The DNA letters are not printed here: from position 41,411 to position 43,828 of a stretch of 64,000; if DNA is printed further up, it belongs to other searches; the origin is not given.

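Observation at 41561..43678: GmrSD-type type IV restriction enzyme fused to a Schlafen/AlbA_2 domain, inserted inside the helicase-methylase-ATPase operon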

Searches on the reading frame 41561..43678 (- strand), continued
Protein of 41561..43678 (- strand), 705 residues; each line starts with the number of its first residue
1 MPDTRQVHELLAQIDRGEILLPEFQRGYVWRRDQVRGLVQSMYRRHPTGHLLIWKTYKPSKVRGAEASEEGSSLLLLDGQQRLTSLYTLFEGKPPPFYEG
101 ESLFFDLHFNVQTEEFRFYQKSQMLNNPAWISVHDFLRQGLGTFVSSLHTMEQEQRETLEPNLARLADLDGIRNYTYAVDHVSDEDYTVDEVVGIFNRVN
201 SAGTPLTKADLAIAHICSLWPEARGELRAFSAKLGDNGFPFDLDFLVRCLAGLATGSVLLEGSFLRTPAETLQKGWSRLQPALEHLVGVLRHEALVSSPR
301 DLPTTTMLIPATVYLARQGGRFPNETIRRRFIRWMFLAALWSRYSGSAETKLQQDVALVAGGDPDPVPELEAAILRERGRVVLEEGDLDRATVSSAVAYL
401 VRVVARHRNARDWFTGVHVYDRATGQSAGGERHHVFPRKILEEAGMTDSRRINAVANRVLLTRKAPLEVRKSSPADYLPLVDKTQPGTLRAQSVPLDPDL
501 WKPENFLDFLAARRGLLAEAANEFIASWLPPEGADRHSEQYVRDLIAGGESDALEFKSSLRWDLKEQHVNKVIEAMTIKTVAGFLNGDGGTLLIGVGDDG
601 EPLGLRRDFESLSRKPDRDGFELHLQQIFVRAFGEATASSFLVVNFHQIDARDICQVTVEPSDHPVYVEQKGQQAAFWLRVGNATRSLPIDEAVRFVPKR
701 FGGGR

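Call 60: search_solved_structures(query=A4, max_evalue=0.01, show_alignments=2)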
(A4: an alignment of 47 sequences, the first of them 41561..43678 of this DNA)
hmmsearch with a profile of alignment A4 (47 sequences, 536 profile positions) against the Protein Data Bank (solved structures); distinct sequences matched with E-value up to 0.01: 6.
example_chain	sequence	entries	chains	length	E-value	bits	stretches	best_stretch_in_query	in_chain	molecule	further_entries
7p9k_A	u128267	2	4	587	1.4e-47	165.7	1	5-529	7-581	DUF262 domain-containing protein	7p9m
9jfl_B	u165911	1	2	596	3e-08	35.9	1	70-295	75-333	DUF262 domain-containing protein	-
20yv_A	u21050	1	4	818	6.8e-06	28.2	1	17-90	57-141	DUF262 domain-containing protein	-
6jiv_D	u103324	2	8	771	7.1e-05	24.8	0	68-92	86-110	SspE protein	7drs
20yw_A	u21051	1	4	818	0.00028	22.8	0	17-90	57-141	DUF262 domain-containing protein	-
7drr_D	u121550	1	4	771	0.0051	18.7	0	68-92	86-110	SspE protein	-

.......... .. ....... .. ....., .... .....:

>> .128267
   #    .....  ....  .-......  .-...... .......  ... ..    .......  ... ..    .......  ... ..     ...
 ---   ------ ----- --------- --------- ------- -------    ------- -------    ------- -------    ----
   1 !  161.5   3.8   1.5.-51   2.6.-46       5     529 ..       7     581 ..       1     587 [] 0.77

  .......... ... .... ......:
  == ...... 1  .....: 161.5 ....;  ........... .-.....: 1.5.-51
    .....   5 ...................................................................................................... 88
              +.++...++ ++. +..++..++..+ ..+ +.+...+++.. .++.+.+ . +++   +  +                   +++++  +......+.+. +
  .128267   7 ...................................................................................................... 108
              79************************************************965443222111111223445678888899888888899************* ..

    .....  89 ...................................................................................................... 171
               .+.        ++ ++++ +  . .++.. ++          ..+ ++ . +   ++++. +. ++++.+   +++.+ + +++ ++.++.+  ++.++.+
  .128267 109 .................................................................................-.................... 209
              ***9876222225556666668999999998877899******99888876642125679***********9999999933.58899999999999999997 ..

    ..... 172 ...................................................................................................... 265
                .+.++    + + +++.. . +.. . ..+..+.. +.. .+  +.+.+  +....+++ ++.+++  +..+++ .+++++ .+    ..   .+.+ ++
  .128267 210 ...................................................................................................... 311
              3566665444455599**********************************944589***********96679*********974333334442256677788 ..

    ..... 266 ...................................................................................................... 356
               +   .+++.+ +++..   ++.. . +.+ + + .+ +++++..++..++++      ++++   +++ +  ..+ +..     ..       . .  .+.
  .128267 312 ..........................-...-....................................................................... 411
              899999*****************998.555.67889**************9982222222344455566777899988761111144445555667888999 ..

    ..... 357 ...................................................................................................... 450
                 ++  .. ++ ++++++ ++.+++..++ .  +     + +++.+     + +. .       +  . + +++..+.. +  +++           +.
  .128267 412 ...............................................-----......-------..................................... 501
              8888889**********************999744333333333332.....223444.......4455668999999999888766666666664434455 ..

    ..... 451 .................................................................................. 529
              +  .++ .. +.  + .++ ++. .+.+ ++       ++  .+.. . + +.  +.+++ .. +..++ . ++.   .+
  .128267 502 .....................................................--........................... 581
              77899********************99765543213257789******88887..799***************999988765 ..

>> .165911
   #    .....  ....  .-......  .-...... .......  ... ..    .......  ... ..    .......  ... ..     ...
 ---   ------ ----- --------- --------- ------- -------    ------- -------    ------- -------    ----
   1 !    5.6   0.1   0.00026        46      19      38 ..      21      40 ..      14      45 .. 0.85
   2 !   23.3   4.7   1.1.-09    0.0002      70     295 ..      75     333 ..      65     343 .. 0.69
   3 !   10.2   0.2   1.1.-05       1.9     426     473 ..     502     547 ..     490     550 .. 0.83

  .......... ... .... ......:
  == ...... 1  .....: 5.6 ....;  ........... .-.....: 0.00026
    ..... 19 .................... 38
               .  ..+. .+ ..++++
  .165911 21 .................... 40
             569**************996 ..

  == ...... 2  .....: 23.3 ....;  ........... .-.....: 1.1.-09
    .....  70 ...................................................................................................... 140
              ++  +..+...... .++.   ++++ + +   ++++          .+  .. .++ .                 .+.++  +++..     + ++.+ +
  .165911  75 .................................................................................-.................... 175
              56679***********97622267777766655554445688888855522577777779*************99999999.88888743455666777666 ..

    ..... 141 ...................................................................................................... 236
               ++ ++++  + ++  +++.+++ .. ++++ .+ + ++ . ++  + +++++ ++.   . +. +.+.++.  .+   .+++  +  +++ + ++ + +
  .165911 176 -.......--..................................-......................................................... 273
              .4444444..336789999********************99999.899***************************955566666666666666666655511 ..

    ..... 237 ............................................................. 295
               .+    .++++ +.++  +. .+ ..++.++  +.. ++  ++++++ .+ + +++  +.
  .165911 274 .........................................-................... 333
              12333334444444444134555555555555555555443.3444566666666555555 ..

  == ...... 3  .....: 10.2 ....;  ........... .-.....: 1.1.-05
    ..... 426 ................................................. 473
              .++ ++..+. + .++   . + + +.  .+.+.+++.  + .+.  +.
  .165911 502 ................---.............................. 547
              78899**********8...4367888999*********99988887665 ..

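Call 78: search_protein_families(library=pfam, proteins=[P0146, P0157, P0175, P0187, P0212, P0122, P0127, P0129, P0121, P0045], max_evalue=1)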
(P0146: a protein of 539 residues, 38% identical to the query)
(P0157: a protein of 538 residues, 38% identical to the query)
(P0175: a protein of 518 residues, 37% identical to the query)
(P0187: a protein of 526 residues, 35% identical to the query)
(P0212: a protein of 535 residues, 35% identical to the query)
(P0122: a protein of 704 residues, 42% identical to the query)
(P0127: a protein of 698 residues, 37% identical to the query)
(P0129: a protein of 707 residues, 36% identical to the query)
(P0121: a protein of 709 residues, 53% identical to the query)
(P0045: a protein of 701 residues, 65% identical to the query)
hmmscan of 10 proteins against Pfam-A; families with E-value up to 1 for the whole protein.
P0146 (539 aa): 2 families
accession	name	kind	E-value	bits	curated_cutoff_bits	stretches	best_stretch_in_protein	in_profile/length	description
PF03235.19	GmrSD_N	-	2.4e-24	87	33.2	1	7-220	2-198/199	GmrSD restriction endonuclease, N-terminal domain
PF07510.16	GmrSD_C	-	0.00067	20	23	1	426-481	50-101/138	GmrSD restriction endonucleases, C-terminal domain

P0157 (538 aa): 2 families
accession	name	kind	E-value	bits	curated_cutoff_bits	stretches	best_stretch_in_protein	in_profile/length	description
PF03235.19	GmrSD_N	-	2.8e-28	99.8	33.2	1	7-221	3-197/199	GmrSD restriction endonuclease, N-terminal domain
PF22411.1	Mre11_2nd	-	0.13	12.7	27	0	282-301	12-31/59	Mre11 nuclease, second domain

P0175 (518 aa): 5 families
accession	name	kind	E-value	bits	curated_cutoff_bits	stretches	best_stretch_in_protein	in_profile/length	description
PF03235.19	GmrSD_N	-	1.8e-29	103.8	33.2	1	16-211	6-197/199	GmrSD restriction endonuclease, N-terminal domain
PF07510.16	GmrSD_C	-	6.4e-05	23.3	23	1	412-472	50-108/138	GmrSD restriction endonucleases, C-terminal domain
PF13391.12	HNH_2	-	0.13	12.5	21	1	413-452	4-52/66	HNH endonuclease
PF02550.21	AcetylCoA_hydro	-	0.2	12.1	24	1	270-329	3-63/198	Acetyl-CoA hydrolase/transferase N-terminal domain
PF13395.12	HNH_4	-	0.21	12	22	1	404-435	2-32/54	HNH endonuclease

P0187 (526 aa): 2 families
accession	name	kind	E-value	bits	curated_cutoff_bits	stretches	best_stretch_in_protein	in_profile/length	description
PF03235.19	GmrSD_N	-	8.1e-30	104.9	33.2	1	4-213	1-198/199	GmrSD restriction endonuclease, N-terminal domain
PF19048.6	SidE_mART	-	0.071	12.5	27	1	226-301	129-202/337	SidE mono-ADP-ribosyltransferase domain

P0212 (535 aa): 3 families
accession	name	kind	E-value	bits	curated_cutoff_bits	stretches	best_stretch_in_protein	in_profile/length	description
PF03235.19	GmrSD_N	-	2.8e-28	99.8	33.2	1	14-220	4-198/199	GmrSD restriction endonuclease, N-terminal domain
PF07510.16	GmrSD_C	-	0.012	16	23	1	431-506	50-128/138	GmrSD restriction endonucleases, C-terminal domain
PF14412.12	AHH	-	0.16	12.4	22.3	1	425-469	9-59/111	A nuclease family of the HNH/ENDO VII superfamily with conserved AHH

P0122 (704 aa): 4 families
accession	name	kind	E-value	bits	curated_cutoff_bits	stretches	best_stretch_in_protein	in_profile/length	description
PF03235.19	GmrSD_N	-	1.8e-29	103.7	33.2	1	7-214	1-198/199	GmrSD restriction endonuclease, N-terminal domain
PF04326.19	SLFN_AlbA_2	-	1.7e-15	58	25.3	1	549-686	1-117/118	Schlafen, AlbA_2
PF07510.16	GmrSD_C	-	0.0054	17.1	23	1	423-477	50-100/138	GmrSD restriction endonucleases, C-terminal domain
PF24429.1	CSLinker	-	0.17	11.9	27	1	147-159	1-13/38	CSLinker motif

P0127 (698 aa): 3 families
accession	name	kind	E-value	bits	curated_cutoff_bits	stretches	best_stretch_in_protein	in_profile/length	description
PF03235.19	GmrSD_N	-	5.7e-28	98.8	33.2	1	6-215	2-195/199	GmrSD restriction endonuclease, N-terminal domain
PF04326.19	SLFN_AlbA_2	-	2.7e-17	63.8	25.3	1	548-683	1-117/118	Schlafen, AlbA_2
PF07510.16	GmrSD_C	-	0.017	15.4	23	1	424-469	50-93/138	GmrSD restriction endonucleases, C-terminal domain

P0129 (707 aa): 2 families
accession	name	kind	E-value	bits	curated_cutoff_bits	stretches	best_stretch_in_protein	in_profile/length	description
PF03235.19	GmrSD_N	-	1.4e-29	104.1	33.2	1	4-219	1-197/199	GmrSD restriction endonuclease, N-terminal domain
PF04326.19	SLFN_AlbA_2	-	5.5e-19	69.3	25.3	1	557-692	1-117/118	Schlafen, AlbA_2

P0121 (709 aa): 2 families
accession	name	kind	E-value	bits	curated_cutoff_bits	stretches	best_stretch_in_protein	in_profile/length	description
PF03235.19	GmrSD_N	-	4.3e-28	99.2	33.2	1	11-216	5-198/199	GmrSD restriction endonuclease, N-terminal domain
PF04326.19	SLFN_AlbA_2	-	1.1e-15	58.7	25.3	1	554-689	1-117/118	Schlafen, AlbA_2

P0045 (701 aa): 3 families
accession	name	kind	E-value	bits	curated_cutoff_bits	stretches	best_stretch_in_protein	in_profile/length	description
PF03235.19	GmrSD_N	-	7.3e-30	105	33.2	1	7-216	1-198/199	GmrSD restriction endonuclease, N-terminal domain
PF04326.19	SLFN_AlbA_2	-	8.2e-18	65.5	25.3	1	548-684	1-117/118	Schlafen, AlbA_2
PF15472.11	DUF4638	-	0.15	12.1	27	1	519-558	167-206/262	Domain of unknown function (DUF4638)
